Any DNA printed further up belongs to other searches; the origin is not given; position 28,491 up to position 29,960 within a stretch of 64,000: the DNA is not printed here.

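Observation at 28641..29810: MBL-fold metallohydrolase with a C-terminal PilZ domain: candidate c-di-GMP-gated hydrolase or phosphodiesterase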

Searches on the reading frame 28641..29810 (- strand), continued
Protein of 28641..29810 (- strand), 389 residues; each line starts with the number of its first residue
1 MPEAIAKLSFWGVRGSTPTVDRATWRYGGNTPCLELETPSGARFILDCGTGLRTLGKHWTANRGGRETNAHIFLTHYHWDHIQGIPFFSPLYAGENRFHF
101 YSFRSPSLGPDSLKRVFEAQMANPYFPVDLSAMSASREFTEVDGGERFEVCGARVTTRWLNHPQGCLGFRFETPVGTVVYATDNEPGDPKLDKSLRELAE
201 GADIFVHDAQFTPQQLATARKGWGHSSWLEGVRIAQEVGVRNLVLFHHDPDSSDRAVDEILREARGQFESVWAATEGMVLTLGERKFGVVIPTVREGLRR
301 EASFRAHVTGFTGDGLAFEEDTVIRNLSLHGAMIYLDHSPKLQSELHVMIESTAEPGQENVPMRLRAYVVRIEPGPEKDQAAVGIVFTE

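Call 35: search_protein_families(library=pfam, proteins=[P0133, P0138, P0145, P0152, P0153, P0156, P0213, P0235, P0252, P0269], max_evalue=0.001)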
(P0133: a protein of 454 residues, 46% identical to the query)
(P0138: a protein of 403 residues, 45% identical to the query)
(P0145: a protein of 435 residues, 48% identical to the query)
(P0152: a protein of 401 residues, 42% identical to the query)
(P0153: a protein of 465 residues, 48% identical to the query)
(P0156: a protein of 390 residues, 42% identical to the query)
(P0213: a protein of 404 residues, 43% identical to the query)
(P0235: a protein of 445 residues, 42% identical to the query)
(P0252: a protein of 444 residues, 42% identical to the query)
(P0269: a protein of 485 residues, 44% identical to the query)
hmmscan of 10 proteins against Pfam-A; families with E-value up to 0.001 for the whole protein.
P0133 (454 aa): 2 families
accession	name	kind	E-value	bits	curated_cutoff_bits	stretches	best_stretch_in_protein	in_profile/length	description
PF12706.13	Lactamase_B_2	-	2.9e-18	66.6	27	1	68-272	3-200/200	Beta-lactamase superfamily domain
PF07238.19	PilZ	-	0.00065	20.4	22.5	0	367-452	2-85/102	PilZ domain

P0138 (403 aa): 2 families
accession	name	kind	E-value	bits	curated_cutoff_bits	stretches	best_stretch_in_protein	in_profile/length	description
PF12706.13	Lactamase_B_2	-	2.2e-16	60.5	27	1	65-239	33-200/200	Beta-lactamase superfamily domain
PF00753.33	Lactamase_B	-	6.2e-05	23.5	22.7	1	27-187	7-161/196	Metallo-beta-lactamase superfamily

P0145 (435 aa): 2 families
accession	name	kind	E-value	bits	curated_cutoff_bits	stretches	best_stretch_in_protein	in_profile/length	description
PF12706.13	Lactamase_B_2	-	2.4e-18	66.9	27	1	105-276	34-200/200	Beta-lactamase superfamily domain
PF00753.33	Lactamase_B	-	0.0005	20.5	22.7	0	104-151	46-93/196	Metallo-beta-lactamase superfamily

P0152 (401 aa): 3 families
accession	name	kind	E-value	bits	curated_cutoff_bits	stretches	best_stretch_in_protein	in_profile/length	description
PF12706.13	Lactamase_B_2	-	1.1e-22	81.1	27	1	40-237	4-200/200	Beta-lactamase superfamily domain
PF01740.26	STAS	-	1.5e-12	47.6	22.6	1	314-394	23-104/106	STAS domain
PF00753.33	Lactamase_B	-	3.5e-06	27.5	22.7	1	24-180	4-156/196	Metallo-beta-lactamase superfamily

P0153 (465 aa): 3 families
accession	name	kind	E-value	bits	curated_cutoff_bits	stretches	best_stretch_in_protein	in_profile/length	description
PF12706.13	Lactamase_B_2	-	2.1e-14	54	27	1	15-215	3-200/200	Beta-lactamase superfamily domain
PF00753.33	Lactamase_B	-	3.8e-07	30.7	22.7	1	10-202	13-184/196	Metallo-beta-lactamase superfamily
PF07238.19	PilZ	-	0.00012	22.8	22.5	1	350-439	1-89/102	PilZ domain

P0156 (390 aa): 3 families
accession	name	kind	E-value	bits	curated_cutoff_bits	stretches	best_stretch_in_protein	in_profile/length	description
PF12706.13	Lactamase_B_2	-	1.9e-16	60.7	27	1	39-239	3-200/200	Beta-lactamase superfamily domain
PF01740.26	STAS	-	7.2e-10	39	22.6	1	302-388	11-98/106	STAS domain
PF00753.33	Lactamase_B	-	9.2e-05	22.9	22.7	1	24-89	4-70/196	Metallo-beta-lactamase superfamily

P0213 (404 aa): 3 families
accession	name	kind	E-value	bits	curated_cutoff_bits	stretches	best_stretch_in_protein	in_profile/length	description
PF00072.30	Response_reg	-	7.5e-22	78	30.2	1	7-117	1-109/111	Response regulator receiver domain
PF12706.13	Lactamase_B_2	-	1.4e-17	64.4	27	1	162-364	1-200/200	Beta-lactamase superfamily domain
PF00753.33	Lactamase_B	-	4.1e-06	27.3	22.7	1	149-306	4-158/196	Metallo-beta-lactamase superfamily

P0235 (445 aa): 2 families
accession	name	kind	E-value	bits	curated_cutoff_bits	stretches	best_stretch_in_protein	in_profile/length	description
PF00072.30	Response_reg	-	5.5e-25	88.1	30.2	1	7-117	1-110/111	Response regulator receiver domain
PF12706.13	Lactamase_B_2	-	1.7e-15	57.6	27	1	199-405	4-200/200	Beta-lactamase superfamily domain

P0252 (444 aa): 3 families
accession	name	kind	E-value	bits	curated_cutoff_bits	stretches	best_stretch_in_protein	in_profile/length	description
PF12706.13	Lactamase_B_2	-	1.9e-14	54.2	27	1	56-246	25-200/200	Beta-lactamase superfamily domain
PF00072.30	Response_reg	-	3.5e-11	43.7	30.2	1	322-419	7-103/111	Response regulator receiver domain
PF00753.33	Lactamase_B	-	4.6e-05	23.9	22.7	1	24-175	4-152/196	Metallo-beta-lactamase superfamily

P0269 (485 aa): 3 families
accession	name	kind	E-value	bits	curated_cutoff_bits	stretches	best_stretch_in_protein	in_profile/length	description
PF12706.13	Lactamase_B_2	-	4.5e-21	75.8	27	1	39-255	3-200/200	Beta-lactamase superfamily domain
PF00072.30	Response_reg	-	1e-11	45.4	30.2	1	355-463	6-110/111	Response regulator receiver domain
PF00753.33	Lactamase_B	-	7.7e-07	29.7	22.7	1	23-173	3-149/196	Metallo-beta-lactamase superfamily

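Call 50: find_homologous_proteins(query=P0123, max_evalue=1e-20)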
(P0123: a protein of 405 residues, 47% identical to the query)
Query P0123 (405 aa): 4578 proteins with E <= 1e-20 among 8000 candidates; the best 120 are listed.
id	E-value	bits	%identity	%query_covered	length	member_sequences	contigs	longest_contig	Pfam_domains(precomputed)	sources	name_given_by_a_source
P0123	5.6e-275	929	100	100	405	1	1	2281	PF12706.14,PF07238.20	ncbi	-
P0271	1.3e-230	783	83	100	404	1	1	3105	PF12706.14,PF07238.20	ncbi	-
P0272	4.0e-194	663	71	100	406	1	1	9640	PF12706.14,PF07238.20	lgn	-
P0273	7.5e-190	649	73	94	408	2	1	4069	PF12706.14,PF23023.2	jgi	jgi:phosphoribosyl 1,2-cyclic phosphodiesterase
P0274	8.2e-189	646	69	100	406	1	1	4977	PF12706.14,PF07238.20,PF23023.2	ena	-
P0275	1.9e-186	638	69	99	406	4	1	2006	PF12706.14,PF07238.20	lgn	-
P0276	5.3e-186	636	69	98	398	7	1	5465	PF12706.14,PF07238.20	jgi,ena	-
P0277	3.7e-183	627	67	100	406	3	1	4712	PF12706.14,PF07238.20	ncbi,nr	ncbi:MAG TPA: MBL fold metallo-hydrolase [Candidatus Acidoferrum sp.]|nr:MBL fold metallo-hydrolase 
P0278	1.3e-177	609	66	98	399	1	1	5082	PF12706.14,PF07238.20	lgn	-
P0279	1.6e-173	595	65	98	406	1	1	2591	PF12706.14,PF07238.20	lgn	-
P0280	1.5e-165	569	65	96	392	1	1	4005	PF12706.14,PF07238.20,PF23023.2,PF00753.34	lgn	-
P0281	2.2e-165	568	65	93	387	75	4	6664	PF12706.14,PF07238.20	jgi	jgi:phosphoribosyl 1,2-cyclic phosphodiesterase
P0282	6.8e-165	567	62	99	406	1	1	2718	PF12706.14,PF07238.20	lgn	-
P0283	2.7e-163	562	65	93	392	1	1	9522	PF12706.14,PF23023.2,PF00753.34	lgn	-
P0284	2.9e-162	558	64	95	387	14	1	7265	PF12706.14,PF07238.20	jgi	jgi:phosphoribosyl 1,2-cyclic phosphodiesterase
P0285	4.8e-161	554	62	96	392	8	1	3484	PF12706.14,PF07238.20,PF23023.2,PF00753.34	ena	-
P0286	2.7e-160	552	64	94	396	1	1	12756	PF12706.14,PF00753.34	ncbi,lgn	ncbi:MAG: MBL fold metallo-hydrolase [Candidatus Methylomirabilales bacterium]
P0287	7.4e-160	550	62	95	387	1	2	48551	PF12706.14,PF07238.20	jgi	jgi:phosphoribosyl 1,2-cyclic phosphodiesterase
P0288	1.7e-159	549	61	99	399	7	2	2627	PF12706.14,PF07238.20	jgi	-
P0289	1.7e-159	549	62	94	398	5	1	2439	PF12706.14,PF07238.20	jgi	jgi:phosphoribosyl 1,2-cyclic phosphodiesterase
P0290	1.7e-158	546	60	97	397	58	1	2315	PF12706.14,PF07238.20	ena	-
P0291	2.8e-158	545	63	93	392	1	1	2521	PF12706.14,PF07238.20,PF23023.2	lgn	-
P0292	6.4e-157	541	62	95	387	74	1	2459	PF12706.14,PF07238.20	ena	-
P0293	8.2e-157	540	63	95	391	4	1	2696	PF12706.14,PF07238.20,PF23023.2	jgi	-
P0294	1.5e-156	539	63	93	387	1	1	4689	PF12706.14,PF07238.20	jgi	jgi:phosphoribosyl 1,2-cyclic phosphodiesterase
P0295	9.2e-156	537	60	94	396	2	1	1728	PF12706.14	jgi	-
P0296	2.4e-155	535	61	96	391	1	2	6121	PF12706.14,PF07238.20,PF23023.2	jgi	jgi:phosphoribosyl 1,2-cyclic phosphodiesterase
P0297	2.7e-153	529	65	93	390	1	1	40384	PF12706.14,PF00753.34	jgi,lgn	-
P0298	5.0e-153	528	62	92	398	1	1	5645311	PF12706.14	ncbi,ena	-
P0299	5.4e-153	528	62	92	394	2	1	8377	PF12706.14,PF07238.20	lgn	-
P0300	4.2e-152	525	61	92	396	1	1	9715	PF12706.14,PF07238.20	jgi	jgi:phosphoribosyl 1,2-cyclic phosphodiesterase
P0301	1.8e-149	516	61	92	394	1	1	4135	PF12706.14,PF00753.34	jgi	jgi:phosphoribosyl 1,2-cyclic phosphodiesterase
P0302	1.1e-148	513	61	93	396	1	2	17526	PF12706.14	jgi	jgi:phosphoribosyl 1,2-cyclic phosphodiesterase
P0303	2.0e-147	509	60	93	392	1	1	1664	PF12706.14,PF23023.2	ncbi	-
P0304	3.0e-146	505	61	93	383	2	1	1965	PF12706.14,PF07238.20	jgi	jgi:phosphoribosyl 1,2-cyclic phosphodiesterase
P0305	9.2e-142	491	61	88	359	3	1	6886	PF12706.14,PF07238.20,PF23023.2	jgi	jgi:phosphoribosyl 1,2-cyclic phosphodiesterase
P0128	2.2e-141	489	58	93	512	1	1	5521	PF12706.14,PF23023.2,PF00753.34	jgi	jgi:phosphoribosyl 1,2-cyclic phosphodiesterase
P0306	6.1e-136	471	57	93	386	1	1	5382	PF12706.14,PF07238.20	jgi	jgi:phosphoribosyl 1,2-cyclic phosphodiesterase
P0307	1.1e-133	464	55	98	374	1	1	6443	PF12706.14,PF07238.20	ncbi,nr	ncbi:MAG: MBL fold metallo-hydrolase [candidate division NC10 bacterium]|nr:MBL fold metallo-hydrola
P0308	4.6e-129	449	61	79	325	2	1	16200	PF12706.14,PF07238.20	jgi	jgi:phosphoribosyl 1,2-cyclic phosphodiesterase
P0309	4.5e-126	439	54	92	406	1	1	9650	PF12706.14,PF23023.2,PF00753.34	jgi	jgi:phosphoribosyl 1,2-cyclic phosphodiesterase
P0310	1.4e-125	437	53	97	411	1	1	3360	PF12706.14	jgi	jgi:phosphoribosyl 1,2-cyclic phosphodiesterase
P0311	1.5e-125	437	54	92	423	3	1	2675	PF12706.14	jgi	-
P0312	1.0e-123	431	55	88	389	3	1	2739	PF12706.14,PF07238.20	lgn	-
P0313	1.1e-123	431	54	92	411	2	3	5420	PF12706.14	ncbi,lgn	-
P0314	1.2e-123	431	52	94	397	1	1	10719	PF12706.14,PF23023.2,PF00753.34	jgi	jgi:phosphoribosyl 1,2-cyclic phosphodiesterase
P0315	4.1e-120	419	52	93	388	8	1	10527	PF12706.14,PF07238.20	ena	-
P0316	4.7e-118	413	51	94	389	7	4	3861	PF12706.14,PF07238.20,PF00753.34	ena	-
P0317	1.0e-117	411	51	94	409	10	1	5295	PF12706.14,PF00753.34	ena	-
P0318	9.3e-117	408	51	94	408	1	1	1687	PF12706.14,PF00753.34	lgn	-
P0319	4.7e-116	406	52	94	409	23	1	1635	PF12706.14,PF00753.34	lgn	-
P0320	4.2e-109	383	61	67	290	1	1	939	PF12706.14,PF07238.20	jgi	jgi:hypothetical protein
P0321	4.4e-109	383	52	85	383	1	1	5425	PF12706.14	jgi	jgi:phosphoribosyl 1,2-cyclic phosphodiesterase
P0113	9.3e-106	372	47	92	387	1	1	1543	PF12706.14,PF07238.20,PF23023.2,PF00753.34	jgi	jgi:phosphoribosyl 1,2-cyclic phosphodiesterase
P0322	2.4e-105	371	46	92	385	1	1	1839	PF12706.14,PF07238.20,PF23023.2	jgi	-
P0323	4.0e-105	370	47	91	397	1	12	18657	PF12706.14,PF07238.20,PF23023.2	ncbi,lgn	ncbi:MAG: MBL fold metallo-hydrolase [Candidatus Acidiferrales bacterium]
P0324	4.2e-105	370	47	91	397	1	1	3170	PF12706.14,PF07238.20,PF23023.2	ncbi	ncbi:MAG: MBL fold metallo-hydrolase [Candidatus Acidiferrales bacterium]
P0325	6.7e-105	369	50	85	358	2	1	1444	PF12706.14,PF07238.20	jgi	jgi:phosphoribosyl 1,2-cyclic phosphodiesterase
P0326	6.9e-105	369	48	92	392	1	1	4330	PF12706.14,PF07238.20,PF23023.2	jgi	jgi:phosphoribosyl 1,2-cyclic phosphodiesterase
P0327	9.9e-105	369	46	91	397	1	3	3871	PF12706.14,PF07238.20,PF23023.2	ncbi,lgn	ncbi:MAG: MBL fold metallo-hydrolase [Candidatus Acidiferrales bacterium]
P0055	1.4e-104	368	48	92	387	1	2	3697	PF12706.14,PF07238.20,PF23023.2,PF00753.34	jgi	jgi:phosphoribosyl 1,2-cyclic phosphodiesterase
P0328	1.5e-104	368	46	91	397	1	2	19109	PF12706.14,PF07238.20,PF23023.2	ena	-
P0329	3.8e-104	367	46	92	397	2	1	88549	PF12706.14,PF07238.20,PF23023.2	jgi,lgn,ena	-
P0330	4.6e-104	366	46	95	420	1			PF12706.14,PF07238.20,PF23023.2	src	-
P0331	4.8e-104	366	46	92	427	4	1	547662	PF12706.14,PF07238.20,PF23023.2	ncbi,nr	ncbi:MAG TPA: MBL fold metallo-hydrolase [Candidatus Limnocylindrales bacterium]|nr:MBL fold metallo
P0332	1.2e-103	365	45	92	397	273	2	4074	PF12706.14,PF07238.20,PF23023.2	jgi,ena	jgi:phosphoribosyl 1,2-cyclic phosphodiesterase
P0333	1.5e-103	365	45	92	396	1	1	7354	PF12706.14,PF07238.20,PF23023.2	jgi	jgi:phosphoribosyl 1,2-cyclic phosphodiesterase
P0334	2.3e-103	364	46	92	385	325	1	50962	PF12706.14,PF07238.20,PF23023.2,PF00753.34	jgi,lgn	-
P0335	4.0e-103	363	45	92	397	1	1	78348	PF12706.14,PF07238.20,PF23023.2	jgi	jgi:phosphoribosyl 1,2-cyclic phosphodiesterase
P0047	4.4e-103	363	46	92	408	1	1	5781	PF12706.14,PF23023.2,PF00753.34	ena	-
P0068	4.9e-103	363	47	92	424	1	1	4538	PF12706.14,PF23023.2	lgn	-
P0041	6.5e-103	363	46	92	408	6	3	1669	PF12706.14,PF07238.20,PF23023.2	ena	-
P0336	6.8e-103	363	44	92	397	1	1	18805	PF12706.14,PF07238.20,PF23023.2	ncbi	-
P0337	7.5e-103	362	46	95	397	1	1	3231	PF12706.14,PF07238.20,PF23023.2,PF00753.34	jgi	jgi:phosphoribosyl 1,2-cyclic phosphodiesterase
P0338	8.0e-103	362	46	92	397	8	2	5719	PF12706.14,PF07238.20,PF23023.2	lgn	-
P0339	1.0e-102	362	45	92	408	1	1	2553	PF12706.14,PF23023.2,PF00753.34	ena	-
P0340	1.0e-102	362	47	91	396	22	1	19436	PF12706.14,PF07238.20,PF23023.2,PF00753.34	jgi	-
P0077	1.0e-102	362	46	92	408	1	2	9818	PF12706.14,PF23023.2,PF00753.34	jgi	jgi:phosphoribosyl 1,2-cyclic phosphodiesterase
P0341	1.0e-102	362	47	92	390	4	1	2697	PF12706.14,PF07238.20,PF00753.34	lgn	-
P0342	1.3e-102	362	44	95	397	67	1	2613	PF12706.14,PF07238.20,PF23023.2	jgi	jgi:phosphoribosyl 1,2-cyclic phosphodiesterase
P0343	1.4e-102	361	45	95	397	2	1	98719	PF12706.14,PF07238.20,PF23023.2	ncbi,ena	ncbi:MAG TPA: MBL fold metallo-hydrolase [Candidatus Acidoferrales bacterium]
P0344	1.5e-102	361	46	92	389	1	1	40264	PF12706.14,PF07238.20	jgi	jgi:phosphoribosyl 1,2-cyclic phosphodiesterase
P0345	1.8e-102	361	47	92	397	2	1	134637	PF12706.14,PF07238.20,PF23023.2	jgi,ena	jgi:phosphoribosyl 1,2-cyclic phosphodiesterase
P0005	1.8e-102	361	47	92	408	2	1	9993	PF12706.14,PF07238.20,PF23023.2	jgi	jgi:phosphoribosyl 1,2-cyclic phosphodiesterase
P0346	2.0e-102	361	46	95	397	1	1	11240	PF12706.14,PF07238.20,PF23023.2,PF00753.34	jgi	jgi:phosphoribosyl 1,2-cyclic phosphodiesterase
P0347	2.0e-102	361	45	92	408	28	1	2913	PF12706.14,PF23023.2,PF00753.34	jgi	jgi:phosphoribosyl 1,2-cyclic phosphodiesterase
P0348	3.3e-102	360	44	95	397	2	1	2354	PF12706.14,PF07238.20,PF23023.2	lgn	-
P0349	3.9e-102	360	47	92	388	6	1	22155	PF12706.14,PF00753.34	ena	-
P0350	3.9e-102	360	45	92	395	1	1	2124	PF12706.14,PF07238.20,PF23023.2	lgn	-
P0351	3.9e-102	360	46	92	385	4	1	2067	PF12706.14,PF07238.20,PF23023.2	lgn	-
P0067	4.3e-102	360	46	92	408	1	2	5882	PF12706.14,PF23023.2,PF00753.34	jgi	-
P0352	5.4e-102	360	48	92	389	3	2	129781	PF12706.14,PF07238.20,PF23023.2,PF00753.34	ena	-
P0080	5.5e-102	360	46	92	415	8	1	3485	PF12706.14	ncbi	-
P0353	5.8e-102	359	46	92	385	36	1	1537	PF12706.14,PF07238.20,PF23023.2,PF00753.34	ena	-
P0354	6.0e-102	359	45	92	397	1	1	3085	PF12706.14,PF07238.20,PF23023.2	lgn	-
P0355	6.1e-102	359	46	92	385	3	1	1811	PF12706.14,PF07238.20,PF23023.2,PF00753.34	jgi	jgi:phosphoribosyl 1,2-cyclic phosphodiesterase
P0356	6.2e-102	359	45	91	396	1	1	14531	PF12706.14,PF07238.20,PF23023.2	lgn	-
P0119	6.5e-102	359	46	93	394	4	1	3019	PF12706.14,PF23023.2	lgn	-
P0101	7.5e-102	359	46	92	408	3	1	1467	PF12706.14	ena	-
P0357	8.2e-102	359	44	92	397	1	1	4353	PF12706.14,PF07238.20,PF23023.2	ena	-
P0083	9.6e-102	359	45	92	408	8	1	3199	PF12706.14,PF23023.2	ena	-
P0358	9.7e-102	359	45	96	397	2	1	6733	PF12706.14,PF07238.20,PF23023.2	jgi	-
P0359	9.9e-102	359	45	96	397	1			PF12706.14,PF07238.20,PF23023.2,PF00753.34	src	-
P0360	1.0e-101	359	44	95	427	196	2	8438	PF12706.14,PF07238.20,PF23023.2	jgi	-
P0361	1.0e-101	359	45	91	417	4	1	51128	PF12706.14,PF07238.20,PF23023.2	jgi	jgi:phosphoribosyl 1,2-cyclic phosphodiesterase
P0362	1.1e-101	359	45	92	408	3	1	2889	PF12706.14,PF23023.2,PF00753.34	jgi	jgi:phosphoribosyl 1,2-cyclic phosphodiesterase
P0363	1.2e-101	358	45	95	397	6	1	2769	PF12706.14,PF07238.20,PF23023.2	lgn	-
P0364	1.4e-101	358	45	95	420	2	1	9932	PF12706.14,PF07238.20,PF23023.2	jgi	jgi:phosphoribosyl 1,2-cyclic phosphodiesterase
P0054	1.4e-101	358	47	92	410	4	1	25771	PF12706.14,PF23023.2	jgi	-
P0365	1.4e-101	358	44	95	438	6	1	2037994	PF12706.14,PF07238.20,PF23023.2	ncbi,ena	-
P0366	1.6e-101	358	45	92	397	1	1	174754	PF12706.14,PF07238.20,PF23023.2,PF00753.34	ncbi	-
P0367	1.9e-101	358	47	92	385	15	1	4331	PF12706.14,PF23023.2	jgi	jgi:phosphoribosyl 1,2-cyclic phosphodiesterase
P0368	2.0e-101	358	46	92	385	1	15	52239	PF12706.14,PF07238.20,PF23023.2,PF00753.34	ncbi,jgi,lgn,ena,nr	ncbi:MAG TPA: MBL fold metallo-hydrolase [Candidatus Acidoferrales bacterium]|jgi:phosphoribosyl 1,2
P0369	2.1e-101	358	46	92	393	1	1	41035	PF12706.14,PF23023.2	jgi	-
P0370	2.2e-101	358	46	92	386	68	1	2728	PF12706.14,PF07238.20,PF23023.2,PF00753.34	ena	-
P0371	2.2e-101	358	45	92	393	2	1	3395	PF12706.14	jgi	jgi:phosphoribosyl 1,2-cyclic phosphodiesterase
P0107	2.2e-101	358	46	92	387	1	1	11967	PF12706.14,PF07238.20,PF23023.2,PF00753.34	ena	-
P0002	2.3e-101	358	46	92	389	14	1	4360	PF12706.14,PF07238.20,PF23023.2,PF00753.34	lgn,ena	-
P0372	2.7e-101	357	45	96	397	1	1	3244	PF12706.14,PF07238.20,PF23023.2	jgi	jgi:phosphoribosyl 1,2-cyclic phosphodiesterase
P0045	2.9e-101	357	46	92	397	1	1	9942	PF12706.14,PF07238.20,PF23023.2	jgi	jgi:phosphoribosyl 1,2-cyclic phosphodiesterase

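Call 52: find_encoding_contigs(protein=P0298, flank=6000, max_places=1)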
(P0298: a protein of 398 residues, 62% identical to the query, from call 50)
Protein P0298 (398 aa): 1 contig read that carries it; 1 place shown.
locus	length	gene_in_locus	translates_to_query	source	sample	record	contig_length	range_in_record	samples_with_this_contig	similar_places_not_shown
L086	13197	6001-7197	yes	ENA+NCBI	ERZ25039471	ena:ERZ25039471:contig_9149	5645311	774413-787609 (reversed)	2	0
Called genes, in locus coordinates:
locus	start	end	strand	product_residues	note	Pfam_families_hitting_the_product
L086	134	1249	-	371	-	PF02633:Creatininase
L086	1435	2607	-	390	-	PF08240:ADH_N, PF00107:ADH_zinc_N, PF13602:ADH_zinc_N_2 (weak)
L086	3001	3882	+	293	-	PF01261:AP_endonuc_2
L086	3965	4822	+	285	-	PF13292:DXP_synthase_N (weak), PF00456:Transketolase_N, PF00676:E1_dh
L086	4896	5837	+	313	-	PF02779:Transket_pyr, PF02780:Transketolase_C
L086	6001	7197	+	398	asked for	PF12706:Lactamase_B_2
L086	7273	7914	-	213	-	PF02734:Dak2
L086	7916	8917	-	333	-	PF02733:Dak1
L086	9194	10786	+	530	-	PF00479:G6PD_N, PF02781:G6PD_C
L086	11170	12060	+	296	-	PF02548:Pantoate_transf, PF13714:PEP_mutase (weak)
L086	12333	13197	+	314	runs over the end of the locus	PF00248:Aldo_ket_red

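Call 53: find_encoding_contigs(protein=P0287, flank=6000, max_places=1)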
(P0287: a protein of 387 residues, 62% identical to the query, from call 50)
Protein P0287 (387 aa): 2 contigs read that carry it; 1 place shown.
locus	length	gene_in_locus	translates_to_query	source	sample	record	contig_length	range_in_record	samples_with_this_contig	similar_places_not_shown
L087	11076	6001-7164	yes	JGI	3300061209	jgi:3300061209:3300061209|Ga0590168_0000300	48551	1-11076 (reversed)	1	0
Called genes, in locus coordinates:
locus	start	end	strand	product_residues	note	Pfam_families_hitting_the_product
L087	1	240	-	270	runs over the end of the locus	PF01261:AP_endonuc_2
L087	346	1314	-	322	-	PF02633:Creatininase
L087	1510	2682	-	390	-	PF08240:ADH_N, PF00107:ADH_zinc_N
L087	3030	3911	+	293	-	PF01261:AP_endonuc_2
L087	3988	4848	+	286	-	PF13292:DXP_synthase_N (weak), PF00456:Transketolase_N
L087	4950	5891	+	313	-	PF02779:Transket_pyr, PF02780:Transketolase_C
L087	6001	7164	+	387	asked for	PF12706:Lactamase_B_2, PF07238:PilZ (weak)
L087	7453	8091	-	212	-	PF02734:Dak2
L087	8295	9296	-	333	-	PF02733:Dak1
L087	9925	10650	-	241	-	PF00753:Lactamase_B (weak), PF19583:ODP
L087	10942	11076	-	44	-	?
